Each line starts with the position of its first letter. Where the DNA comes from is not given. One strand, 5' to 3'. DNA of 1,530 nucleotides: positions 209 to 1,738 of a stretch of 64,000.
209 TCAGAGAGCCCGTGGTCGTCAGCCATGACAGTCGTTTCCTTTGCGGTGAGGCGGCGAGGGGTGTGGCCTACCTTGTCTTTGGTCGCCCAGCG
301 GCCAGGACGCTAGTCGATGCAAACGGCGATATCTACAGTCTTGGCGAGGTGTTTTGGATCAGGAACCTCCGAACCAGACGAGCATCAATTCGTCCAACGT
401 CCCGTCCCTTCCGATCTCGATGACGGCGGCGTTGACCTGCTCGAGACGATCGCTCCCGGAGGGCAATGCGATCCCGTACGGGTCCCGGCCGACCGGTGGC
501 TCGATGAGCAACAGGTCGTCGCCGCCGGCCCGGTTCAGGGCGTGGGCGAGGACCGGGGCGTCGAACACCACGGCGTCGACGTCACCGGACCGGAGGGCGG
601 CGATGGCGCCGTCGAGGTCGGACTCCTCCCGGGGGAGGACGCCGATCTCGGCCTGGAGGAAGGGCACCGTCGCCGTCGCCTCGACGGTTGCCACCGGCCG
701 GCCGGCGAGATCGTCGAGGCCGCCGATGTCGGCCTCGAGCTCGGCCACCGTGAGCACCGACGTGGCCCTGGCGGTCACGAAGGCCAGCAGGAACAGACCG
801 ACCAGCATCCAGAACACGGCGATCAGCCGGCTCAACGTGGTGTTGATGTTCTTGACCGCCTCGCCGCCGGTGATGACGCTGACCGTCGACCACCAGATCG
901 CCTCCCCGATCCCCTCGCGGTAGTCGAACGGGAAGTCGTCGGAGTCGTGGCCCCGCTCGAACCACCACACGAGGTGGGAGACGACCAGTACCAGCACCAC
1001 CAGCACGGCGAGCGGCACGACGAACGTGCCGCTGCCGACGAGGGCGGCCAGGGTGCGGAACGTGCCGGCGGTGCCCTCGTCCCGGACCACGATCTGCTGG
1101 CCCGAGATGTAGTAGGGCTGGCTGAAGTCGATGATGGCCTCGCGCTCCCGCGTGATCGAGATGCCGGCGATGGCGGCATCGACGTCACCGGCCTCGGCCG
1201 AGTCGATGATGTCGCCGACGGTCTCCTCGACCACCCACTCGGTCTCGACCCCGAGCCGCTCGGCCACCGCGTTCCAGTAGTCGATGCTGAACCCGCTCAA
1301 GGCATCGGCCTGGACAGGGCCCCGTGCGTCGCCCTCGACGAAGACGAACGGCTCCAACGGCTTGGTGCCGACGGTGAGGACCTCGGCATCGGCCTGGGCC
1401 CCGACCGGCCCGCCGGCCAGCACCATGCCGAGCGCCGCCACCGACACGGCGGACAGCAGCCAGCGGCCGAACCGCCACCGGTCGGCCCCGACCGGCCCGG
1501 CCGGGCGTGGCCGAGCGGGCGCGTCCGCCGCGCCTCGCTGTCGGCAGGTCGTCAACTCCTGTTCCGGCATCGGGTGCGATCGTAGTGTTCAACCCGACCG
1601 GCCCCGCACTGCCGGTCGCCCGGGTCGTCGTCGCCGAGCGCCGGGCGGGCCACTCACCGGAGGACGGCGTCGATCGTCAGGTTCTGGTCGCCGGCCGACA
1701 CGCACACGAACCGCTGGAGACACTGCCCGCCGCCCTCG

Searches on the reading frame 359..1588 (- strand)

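Call 73: search_protein_families(library=pfam, proteins=[window:359-1588:-], max_evalue=0.001)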
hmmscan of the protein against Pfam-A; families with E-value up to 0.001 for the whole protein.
window:359-1588:- (409 aa): 4 families
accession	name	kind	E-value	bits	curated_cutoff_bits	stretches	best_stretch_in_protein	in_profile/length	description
PF00497.25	SBP_bac_3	-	3.6e-27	95.1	26.4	1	71-407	1-131/132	Bacterial extracellular solute-binding proteins, family 3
PF00060.32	Lig_chan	-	3e-09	37.3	30.8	1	196-295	8-110/146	Ligand-gated ion channel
PF10613.14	Lig_chan-Glu_bd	-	3.8e-08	33.9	30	1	72-170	4-113/115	Ligated ion channel L-glutamate- and glycine-binding site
PF07885.22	Ion_trans_2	-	0.00019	21.7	22.5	1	197-280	3-78/79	Ion channel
